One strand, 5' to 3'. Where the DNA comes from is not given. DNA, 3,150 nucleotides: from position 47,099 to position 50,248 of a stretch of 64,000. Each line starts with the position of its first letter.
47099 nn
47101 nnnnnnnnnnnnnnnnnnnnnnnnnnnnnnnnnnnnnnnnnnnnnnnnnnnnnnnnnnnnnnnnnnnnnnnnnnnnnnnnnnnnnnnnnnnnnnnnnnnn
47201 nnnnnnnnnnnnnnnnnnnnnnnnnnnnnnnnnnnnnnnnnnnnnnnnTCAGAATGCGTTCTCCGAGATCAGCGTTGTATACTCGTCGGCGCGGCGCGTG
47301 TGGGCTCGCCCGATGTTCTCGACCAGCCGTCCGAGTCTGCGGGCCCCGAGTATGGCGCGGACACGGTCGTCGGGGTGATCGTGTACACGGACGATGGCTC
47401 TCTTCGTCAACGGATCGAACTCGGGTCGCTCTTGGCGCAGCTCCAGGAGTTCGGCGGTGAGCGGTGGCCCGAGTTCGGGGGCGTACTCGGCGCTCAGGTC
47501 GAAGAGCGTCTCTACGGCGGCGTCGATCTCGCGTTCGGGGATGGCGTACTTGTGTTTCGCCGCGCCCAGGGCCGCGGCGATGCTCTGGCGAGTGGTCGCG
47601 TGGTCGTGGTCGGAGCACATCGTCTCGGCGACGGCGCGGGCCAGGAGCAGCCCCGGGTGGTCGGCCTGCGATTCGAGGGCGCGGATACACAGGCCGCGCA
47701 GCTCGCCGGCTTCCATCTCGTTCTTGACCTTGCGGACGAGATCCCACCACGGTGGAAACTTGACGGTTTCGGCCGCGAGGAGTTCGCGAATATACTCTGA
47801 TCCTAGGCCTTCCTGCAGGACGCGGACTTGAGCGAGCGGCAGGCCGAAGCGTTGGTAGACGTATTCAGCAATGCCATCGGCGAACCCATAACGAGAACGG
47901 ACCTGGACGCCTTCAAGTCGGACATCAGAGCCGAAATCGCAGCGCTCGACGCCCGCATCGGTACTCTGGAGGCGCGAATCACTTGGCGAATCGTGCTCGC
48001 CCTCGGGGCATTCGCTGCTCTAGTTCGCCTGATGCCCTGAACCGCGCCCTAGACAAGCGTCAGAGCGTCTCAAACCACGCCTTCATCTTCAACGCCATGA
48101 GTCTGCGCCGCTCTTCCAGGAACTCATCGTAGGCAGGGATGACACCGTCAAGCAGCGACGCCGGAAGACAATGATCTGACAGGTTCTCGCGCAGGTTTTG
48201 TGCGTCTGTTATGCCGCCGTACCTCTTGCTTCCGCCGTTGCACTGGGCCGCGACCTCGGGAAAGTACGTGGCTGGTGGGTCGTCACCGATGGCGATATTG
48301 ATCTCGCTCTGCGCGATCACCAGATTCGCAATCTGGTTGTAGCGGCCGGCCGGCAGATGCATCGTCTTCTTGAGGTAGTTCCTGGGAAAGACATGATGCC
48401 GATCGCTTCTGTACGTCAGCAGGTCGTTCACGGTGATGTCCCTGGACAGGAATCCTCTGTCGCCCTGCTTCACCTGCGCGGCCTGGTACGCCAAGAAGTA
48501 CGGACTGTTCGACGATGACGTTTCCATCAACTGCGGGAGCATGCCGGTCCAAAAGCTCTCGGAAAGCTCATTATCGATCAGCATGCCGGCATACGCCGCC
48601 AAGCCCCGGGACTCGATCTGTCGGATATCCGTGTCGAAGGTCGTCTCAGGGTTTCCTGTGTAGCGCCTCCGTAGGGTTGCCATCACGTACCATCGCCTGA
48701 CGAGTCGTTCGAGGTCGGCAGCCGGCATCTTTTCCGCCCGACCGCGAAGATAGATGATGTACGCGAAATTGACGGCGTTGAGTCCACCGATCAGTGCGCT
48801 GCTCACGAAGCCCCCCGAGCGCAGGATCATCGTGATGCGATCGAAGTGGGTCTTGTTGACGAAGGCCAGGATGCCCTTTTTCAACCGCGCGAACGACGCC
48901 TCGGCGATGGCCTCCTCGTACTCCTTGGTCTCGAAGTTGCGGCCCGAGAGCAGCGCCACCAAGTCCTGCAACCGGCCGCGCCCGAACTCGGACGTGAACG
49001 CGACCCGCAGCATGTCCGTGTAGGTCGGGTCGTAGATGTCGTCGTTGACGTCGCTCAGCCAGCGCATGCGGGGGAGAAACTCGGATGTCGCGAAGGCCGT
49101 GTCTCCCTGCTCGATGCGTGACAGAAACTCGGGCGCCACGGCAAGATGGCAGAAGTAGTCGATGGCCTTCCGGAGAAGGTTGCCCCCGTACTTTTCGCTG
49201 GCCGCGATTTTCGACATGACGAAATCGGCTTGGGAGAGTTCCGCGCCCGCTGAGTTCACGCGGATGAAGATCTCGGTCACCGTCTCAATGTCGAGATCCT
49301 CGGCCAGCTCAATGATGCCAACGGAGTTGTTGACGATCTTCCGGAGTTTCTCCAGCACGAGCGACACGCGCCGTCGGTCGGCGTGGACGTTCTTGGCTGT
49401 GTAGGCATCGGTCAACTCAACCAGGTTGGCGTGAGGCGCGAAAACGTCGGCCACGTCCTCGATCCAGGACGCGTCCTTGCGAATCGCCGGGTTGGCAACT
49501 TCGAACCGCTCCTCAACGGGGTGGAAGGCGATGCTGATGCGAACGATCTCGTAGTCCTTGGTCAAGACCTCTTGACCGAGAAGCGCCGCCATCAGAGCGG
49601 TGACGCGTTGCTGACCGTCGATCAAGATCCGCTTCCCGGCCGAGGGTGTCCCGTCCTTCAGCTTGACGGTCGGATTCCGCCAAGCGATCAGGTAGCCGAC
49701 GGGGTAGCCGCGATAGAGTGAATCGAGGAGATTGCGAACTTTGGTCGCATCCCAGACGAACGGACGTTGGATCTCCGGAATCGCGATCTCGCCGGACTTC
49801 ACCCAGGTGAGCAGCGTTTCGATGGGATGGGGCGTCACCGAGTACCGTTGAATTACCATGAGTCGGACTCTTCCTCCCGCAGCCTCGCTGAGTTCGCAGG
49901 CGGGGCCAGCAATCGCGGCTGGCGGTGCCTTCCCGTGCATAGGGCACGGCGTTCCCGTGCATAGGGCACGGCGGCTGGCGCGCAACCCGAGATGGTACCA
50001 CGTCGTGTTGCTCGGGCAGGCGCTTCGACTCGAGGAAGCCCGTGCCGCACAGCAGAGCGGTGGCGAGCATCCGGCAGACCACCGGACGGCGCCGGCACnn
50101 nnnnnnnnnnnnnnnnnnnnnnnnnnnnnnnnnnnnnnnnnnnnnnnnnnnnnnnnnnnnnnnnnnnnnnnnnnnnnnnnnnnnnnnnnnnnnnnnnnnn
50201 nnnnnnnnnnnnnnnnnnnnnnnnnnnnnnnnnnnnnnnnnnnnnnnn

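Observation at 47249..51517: GmrSD-like type IV restriction gene apparently inserted into, and replacing the core of, a DUF559-RecQ-like helicase gene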

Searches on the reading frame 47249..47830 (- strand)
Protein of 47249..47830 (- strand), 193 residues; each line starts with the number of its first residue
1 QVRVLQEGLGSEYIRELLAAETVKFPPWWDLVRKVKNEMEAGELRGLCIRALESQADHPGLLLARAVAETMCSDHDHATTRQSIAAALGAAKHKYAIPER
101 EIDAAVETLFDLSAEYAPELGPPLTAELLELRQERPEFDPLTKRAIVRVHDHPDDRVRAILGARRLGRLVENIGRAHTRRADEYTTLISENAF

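Call 3: search_protein_families(library=pfam, proteins=[window:47249-47830:-], max_evalue=0.01)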
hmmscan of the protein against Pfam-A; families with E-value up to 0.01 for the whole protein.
window:47249-47830:- (193 aa): 0 families

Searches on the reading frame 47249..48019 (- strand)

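Call 36: search_protein_families(library=pfam, proteins=[window:47249-48019:-], max_evalue=10)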
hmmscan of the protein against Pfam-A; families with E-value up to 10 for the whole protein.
window:47249-48019:- (256 aa): 1 family
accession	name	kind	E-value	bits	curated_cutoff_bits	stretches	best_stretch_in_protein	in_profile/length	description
PF11941.14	DUF3459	-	1.4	9.8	22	1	188-242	2-57/90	Domain of unknown function (DUF3459)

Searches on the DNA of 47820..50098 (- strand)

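Call 12: search_dna_similar(query=window:47820-50098:-, collection=plasmids, mode=distant, max_rows=15)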
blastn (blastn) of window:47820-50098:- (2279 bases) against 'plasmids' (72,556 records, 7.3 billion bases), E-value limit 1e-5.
Records with a match: 9; places in all: 9; records where one place covers at least 80% of the query: 0.
Best place of each record, by identity: 60-80% 9.
By first word of the organism name: Lactiplantibacillus 2; Levilactobacillus 2; Meiothermus 1; Pseudomonas 1; Rhodococcus 1; Selenomonas 1; Polaromonas 1.
By predicted mobility (MOB-suite, as given by PLSDB): non-mobilizable 5; conjugative 4.
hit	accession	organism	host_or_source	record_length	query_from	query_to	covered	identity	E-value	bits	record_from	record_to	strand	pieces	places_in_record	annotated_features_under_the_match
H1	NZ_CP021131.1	Meiothermus taiwanensis WR-220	-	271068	249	1909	73%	70.2%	0e+0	723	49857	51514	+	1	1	DUF262 domain-containing protein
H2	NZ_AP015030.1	Pseudomonas putida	-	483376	276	1733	45%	71.9%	4e-67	530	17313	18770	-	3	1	DUF262 domain-containing protein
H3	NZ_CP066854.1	Rhodococcus pyridinivorans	WHOLE ORGANISM,activated sludge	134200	780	1127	15%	65.9%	4e-10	75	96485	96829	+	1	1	DUF262 domain-containing protein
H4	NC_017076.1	Selenomonas ruminantium subsp. lactilytica TAM6421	-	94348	306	514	9%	68.9%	7e-13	85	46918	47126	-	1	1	DUF262 domain-containing protein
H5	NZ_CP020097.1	Lactiplantibacillus plantarum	-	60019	294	502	9%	67.0%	2e-7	67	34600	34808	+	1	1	DUF262 domain-containing protein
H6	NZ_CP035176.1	Lactiplantibacillus plantarum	cell culture,food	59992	294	502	9%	66.5%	2e-6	63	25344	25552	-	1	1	DUF262 domain-containing protein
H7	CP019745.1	Levilactobacillus brevis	cell culture,wheat beer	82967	294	502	9%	66.5%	2e-6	63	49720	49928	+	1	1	hypothetical protein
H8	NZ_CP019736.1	Levilactobacillus brevis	cell culture,wheat beer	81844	294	502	9%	66.5%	2e-6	63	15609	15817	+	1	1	DUF262 domain-containing protein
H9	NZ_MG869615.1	Polaromonas sp. E10S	Ecology Glacier, King George Island, ...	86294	297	420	5%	76.0%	7e-13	84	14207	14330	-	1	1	DUF262 domain-containing protein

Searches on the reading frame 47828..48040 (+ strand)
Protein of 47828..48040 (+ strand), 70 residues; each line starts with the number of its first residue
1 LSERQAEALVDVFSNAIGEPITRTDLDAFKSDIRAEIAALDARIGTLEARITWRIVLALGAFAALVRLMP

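Call 3: search_protein_families(library=pfam, proteins=[window:47828-48040:+], max_evalue=0.01)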
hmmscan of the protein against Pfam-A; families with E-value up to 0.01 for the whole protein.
window:47828-48040:+ (70 aa): 0 families

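Call 14: search_protein_families(library=padloc, proteins=[window:47828-48040:+], max_evalue=0.01)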
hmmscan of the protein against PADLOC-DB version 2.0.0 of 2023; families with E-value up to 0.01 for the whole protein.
window:47828-48040:+ (70 aa): 0 families

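Call 15: search_protein_families(library=ncbifam, proteins=[window:47828-48040:+], max_evalue=0.01)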
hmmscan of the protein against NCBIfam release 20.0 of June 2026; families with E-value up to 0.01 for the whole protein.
window:47828-48040:+ (70 aa): 0 families

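Call 36: search_protein_families(library=pfam, proteins=[window:47828-48040:+], max_evalue=10)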
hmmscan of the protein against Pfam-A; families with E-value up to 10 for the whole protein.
window:47828-48040:+ (70 aa): 3 families
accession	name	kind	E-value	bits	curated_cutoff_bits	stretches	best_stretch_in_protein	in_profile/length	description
PF16844.10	DIMCO_N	-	0.03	15.1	36.7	1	4-50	19-66/91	Dinitrogenase iron-molybdenum cofactor, N-terminal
PF07798.16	CCDC90-like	-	0.038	14.3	33.5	1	23-55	107-139/175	Coiled-coil domain-containing protein 90-like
PF19801.4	DUF6284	-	0.073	13.5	27.4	1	16-50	16-52/86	Family of unknown function (DUF6284)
